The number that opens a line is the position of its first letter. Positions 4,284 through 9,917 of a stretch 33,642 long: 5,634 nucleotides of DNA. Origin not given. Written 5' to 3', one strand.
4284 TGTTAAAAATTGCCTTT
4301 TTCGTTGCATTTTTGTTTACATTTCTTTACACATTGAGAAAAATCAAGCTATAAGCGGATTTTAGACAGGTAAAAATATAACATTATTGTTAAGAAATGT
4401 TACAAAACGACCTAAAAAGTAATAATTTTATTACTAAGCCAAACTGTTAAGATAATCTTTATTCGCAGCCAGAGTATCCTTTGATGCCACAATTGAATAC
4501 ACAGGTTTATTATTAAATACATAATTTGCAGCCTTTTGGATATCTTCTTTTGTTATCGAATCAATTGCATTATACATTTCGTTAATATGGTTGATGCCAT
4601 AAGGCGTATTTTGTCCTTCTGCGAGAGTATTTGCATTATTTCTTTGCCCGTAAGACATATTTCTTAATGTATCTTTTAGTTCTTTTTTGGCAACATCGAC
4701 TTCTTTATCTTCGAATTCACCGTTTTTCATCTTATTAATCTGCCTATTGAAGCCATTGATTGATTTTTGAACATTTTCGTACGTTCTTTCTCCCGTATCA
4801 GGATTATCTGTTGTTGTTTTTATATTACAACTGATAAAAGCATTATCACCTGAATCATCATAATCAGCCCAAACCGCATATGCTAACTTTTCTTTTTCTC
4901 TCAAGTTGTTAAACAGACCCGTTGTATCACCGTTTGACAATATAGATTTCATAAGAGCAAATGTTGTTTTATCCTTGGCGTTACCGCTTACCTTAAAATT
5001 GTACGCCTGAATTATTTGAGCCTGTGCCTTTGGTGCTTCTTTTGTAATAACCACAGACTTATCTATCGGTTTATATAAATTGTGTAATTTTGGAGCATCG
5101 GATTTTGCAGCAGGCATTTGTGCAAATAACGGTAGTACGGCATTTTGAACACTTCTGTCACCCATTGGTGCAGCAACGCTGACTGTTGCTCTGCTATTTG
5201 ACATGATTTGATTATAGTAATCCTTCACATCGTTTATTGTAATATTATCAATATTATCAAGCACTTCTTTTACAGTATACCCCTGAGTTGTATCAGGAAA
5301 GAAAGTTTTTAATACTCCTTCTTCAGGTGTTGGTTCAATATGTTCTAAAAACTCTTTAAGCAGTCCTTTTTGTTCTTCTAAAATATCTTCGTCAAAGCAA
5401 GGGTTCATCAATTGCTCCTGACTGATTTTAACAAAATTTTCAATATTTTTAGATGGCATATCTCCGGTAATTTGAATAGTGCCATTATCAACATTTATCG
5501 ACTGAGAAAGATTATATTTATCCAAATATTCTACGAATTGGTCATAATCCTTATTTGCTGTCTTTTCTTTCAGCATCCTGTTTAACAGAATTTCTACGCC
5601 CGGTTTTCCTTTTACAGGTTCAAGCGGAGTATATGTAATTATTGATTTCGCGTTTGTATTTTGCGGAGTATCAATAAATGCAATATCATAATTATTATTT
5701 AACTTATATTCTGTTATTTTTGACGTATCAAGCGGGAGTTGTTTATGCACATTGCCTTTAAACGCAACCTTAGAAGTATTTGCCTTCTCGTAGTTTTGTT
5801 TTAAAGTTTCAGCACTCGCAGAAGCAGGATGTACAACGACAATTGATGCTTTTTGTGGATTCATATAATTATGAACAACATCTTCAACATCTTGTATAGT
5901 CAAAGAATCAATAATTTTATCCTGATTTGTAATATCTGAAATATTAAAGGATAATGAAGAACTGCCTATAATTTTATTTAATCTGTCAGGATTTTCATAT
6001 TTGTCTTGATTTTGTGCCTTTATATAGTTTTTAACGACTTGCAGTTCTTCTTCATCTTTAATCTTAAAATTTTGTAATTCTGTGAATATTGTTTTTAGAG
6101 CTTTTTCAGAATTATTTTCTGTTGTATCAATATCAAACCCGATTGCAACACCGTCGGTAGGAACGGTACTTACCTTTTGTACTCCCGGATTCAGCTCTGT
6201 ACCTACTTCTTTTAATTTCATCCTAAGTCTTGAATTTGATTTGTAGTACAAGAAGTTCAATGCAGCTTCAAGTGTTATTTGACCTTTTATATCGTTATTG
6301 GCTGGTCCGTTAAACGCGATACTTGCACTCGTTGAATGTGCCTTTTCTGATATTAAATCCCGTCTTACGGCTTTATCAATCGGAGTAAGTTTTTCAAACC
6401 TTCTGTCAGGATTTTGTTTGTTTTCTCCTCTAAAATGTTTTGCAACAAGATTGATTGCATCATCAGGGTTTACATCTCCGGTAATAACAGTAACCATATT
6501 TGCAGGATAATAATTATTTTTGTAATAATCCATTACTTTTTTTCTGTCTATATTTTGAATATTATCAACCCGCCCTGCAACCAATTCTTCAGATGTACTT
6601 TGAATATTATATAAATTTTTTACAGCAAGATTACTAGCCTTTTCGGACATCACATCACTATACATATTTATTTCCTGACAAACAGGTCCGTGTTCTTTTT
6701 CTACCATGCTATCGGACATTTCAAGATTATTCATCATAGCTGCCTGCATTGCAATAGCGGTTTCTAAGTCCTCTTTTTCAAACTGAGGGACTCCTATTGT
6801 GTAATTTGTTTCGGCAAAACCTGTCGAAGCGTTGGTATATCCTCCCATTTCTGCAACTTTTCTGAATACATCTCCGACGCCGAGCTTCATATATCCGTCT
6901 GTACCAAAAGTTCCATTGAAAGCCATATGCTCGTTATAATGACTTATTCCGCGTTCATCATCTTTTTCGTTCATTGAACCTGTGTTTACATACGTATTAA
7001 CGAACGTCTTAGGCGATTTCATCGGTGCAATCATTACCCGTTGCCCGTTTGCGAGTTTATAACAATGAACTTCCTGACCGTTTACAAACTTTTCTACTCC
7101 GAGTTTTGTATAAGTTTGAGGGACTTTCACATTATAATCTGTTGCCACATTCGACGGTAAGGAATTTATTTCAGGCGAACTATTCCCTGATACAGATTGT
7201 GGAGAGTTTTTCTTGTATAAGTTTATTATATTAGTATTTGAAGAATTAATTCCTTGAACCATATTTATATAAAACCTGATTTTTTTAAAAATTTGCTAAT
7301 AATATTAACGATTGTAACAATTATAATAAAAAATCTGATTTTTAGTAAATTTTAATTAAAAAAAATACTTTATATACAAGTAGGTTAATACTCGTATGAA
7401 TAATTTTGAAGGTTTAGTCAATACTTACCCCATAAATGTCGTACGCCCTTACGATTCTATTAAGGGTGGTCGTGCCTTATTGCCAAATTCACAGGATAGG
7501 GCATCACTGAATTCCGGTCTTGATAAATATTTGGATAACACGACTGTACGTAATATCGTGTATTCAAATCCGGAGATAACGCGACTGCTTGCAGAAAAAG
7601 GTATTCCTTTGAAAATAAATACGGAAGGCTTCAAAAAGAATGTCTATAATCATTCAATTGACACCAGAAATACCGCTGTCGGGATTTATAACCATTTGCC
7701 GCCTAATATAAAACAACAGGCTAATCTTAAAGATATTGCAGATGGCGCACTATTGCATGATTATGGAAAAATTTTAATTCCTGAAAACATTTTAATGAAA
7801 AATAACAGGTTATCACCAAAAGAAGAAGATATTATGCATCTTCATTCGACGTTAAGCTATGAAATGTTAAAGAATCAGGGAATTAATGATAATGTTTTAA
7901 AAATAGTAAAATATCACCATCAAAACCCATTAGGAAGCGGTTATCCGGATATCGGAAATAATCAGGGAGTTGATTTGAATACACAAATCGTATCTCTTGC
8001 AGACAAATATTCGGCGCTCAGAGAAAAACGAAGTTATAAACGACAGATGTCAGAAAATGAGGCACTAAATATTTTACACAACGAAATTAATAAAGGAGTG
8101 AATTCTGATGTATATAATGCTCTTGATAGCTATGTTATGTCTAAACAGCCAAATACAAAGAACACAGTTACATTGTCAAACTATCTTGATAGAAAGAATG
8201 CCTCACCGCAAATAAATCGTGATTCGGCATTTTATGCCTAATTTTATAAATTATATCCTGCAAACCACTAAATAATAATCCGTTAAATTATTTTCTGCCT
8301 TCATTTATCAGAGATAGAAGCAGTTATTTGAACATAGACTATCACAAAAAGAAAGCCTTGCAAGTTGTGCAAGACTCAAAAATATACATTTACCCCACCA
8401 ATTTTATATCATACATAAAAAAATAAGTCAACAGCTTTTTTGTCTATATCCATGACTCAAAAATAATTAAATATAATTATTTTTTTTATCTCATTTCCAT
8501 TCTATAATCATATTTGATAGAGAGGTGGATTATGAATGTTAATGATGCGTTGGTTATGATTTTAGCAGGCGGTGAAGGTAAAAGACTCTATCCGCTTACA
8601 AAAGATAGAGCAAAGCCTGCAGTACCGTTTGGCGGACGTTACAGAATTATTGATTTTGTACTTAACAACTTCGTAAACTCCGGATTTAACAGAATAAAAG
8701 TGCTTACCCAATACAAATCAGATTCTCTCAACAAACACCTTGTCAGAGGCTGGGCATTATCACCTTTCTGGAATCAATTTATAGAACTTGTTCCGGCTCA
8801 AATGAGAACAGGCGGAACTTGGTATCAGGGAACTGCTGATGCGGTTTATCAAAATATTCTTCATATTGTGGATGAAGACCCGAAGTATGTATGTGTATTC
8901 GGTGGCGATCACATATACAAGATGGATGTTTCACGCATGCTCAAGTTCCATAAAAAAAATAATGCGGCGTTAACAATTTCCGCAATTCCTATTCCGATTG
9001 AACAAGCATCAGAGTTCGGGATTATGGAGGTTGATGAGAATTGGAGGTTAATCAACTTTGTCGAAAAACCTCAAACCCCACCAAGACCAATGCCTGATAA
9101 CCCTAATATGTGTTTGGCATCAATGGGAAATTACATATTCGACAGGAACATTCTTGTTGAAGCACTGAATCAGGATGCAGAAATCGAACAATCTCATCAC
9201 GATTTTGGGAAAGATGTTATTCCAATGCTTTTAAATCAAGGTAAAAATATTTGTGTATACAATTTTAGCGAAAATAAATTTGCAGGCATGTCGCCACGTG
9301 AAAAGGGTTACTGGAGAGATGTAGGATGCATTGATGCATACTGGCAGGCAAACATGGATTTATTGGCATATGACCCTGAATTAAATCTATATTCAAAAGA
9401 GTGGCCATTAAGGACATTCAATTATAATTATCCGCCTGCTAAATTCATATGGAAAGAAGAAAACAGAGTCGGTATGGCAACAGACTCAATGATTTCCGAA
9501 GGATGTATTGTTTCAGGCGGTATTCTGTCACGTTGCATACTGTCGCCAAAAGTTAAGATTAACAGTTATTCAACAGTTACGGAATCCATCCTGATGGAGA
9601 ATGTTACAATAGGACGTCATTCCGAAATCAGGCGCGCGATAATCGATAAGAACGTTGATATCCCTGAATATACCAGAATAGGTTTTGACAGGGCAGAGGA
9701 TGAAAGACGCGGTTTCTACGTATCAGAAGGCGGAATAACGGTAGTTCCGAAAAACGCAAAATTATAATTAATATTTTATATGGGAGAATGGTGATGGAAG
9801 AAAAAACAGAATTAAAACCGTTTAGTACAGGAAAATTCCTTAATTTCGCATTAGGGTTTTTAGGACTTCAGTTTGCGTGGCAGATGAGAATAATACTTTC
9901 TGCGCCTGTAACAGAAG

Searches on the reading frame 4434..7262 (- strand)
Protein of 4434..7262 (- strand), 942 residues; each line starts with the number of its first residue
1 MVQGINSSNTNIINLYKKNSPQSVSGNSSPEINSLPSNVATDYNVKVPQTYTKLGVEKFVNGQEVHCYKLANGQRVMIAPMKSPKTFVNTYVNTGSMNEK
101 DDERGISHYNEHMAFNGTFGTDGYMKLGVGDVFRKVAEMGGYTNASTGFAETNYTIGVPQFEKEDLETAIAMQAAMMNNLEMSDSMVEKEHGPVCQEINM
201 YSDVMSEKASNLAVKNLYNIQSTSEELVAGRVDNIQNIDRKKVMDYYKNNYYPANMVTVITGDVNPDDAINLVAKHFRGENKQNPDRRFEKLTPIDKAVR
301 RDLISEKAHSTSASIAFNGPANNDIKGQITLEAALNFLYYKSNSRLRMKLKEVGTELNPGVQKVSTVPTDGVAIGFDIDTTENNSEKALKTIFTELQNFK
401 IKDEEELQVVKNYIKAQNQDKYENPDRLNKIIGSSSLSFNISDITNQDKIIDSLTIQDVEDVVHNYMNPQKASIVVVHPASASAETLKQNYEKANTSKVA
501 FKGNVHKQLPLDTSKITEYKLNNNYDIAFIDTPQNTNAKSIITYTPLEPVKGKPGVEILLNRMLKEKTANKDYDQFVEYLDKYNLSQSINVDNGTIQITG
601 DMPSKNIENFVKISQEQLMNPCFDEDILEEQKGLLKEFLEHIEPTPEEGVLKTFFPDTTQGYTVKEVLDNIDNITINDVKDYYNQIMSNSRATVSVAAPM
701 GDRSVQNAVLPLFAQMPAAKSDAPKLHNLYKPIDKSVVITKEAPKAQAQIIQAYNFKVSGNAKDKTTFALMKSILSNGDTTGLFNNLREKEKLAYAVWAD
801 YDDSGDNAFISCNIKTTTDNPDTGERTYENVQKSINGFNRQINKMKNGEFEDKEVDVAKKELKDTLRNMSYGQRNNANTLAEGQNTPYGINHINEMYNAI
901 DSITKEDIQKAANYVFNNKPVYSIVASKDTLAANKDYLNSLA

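Call 8: search_protein_families(library=pfam, proteins=[window:4434-7262:-], max_evalue=0.001)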
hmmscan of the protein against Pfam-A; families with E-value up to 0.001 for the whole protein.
window:4434-7262:- (942 aa): 3 families
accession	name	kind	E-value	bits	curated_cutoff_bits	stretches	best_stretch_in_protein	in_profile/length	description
PF05193.26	Peptidase_M16_C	-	4.9e-42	144.3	23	2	673-862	1-181/181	Peptidase M16 inactive domain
PF00675.25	Peptidase_M16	-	2.8e-27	95.9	22.3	2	87-227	14-145/149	Insulinase (Peptidase family M16)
PF22456.1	PqqF-like_C_4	-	0.00024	21.6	27.5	0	783-861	10-85/100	PQQ synthase PqqF-like, C-terminal lobe domain 4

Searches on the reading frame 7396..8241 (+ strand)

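Call 8: search_protein_families(library=pfam, proteins=[window:7396-8241:+], max_evalue=0.001)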
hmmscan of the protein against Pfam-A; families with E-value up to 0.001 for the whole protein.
window:7396-8241:+ (281 aa): 2 families
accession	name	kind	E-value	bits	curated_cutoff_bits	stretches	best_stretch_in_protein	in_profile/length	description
PF13487.12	HD_5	-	4.3e-21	75.8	27.2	1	108-230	36-161/170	HD domain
PF01966.28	HD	-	1.9e-16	60.8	22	1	83-207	1-115/116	HD domain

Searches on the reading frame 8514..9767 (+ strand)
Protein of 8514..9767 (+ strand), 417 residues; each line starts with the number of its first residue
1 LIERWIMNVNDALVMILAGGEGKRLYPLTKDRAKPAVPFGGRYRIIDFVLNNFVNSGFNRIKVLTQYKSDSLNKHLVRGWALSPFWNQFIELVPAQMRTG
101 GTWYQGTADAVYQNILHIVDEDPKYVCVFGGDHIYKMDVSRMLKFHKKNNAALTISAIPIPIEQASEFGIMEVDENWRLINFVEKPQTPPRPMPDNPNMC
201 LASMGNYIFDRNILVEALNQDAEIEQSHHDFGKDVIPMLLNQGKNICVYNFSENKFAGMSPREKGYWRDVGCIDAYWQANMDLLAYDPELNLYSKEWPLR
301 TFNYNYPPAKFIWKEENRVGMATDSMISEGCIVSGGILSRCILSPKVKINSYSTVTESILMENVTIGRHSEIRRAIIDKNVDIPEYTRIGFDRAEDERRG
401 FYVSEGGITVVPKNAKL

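Call 8: search_protein_families(library=pfam, proteins=[window:8514-9767:+], max_evalue=0.001)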
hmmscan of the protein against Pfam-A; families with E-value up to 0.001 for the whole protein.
window:8514-9767:+ (417 aa): 5 families
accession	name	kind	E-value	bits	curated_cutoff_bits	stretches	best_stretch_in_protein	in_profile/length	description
PF00483.29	NTP_transferase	-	3.8e-64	217.1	21.2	1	14-284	2-243/245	Nucleotidyl transferase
PF24894.1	Hexapep_GlmU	-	1.8e-39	134.5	23.3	1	307-411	1-104/104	GlmU-like, C-terminal hexapeptide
PF25247.1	LbH_GLGC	-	2.5e-12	47.3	27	1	363-416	73-129/135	GLGC left-handed parallel beta-helix domain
PF25084.1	LbH_EIF2B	-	8e-08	32.7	54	1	322-389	19-87/105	EIF2B subunit epsilon LbH domain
PF12804.13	NTP_transf_3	-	0.0002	22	27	1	15-146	2-111/160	MobA-like NTP transferase domain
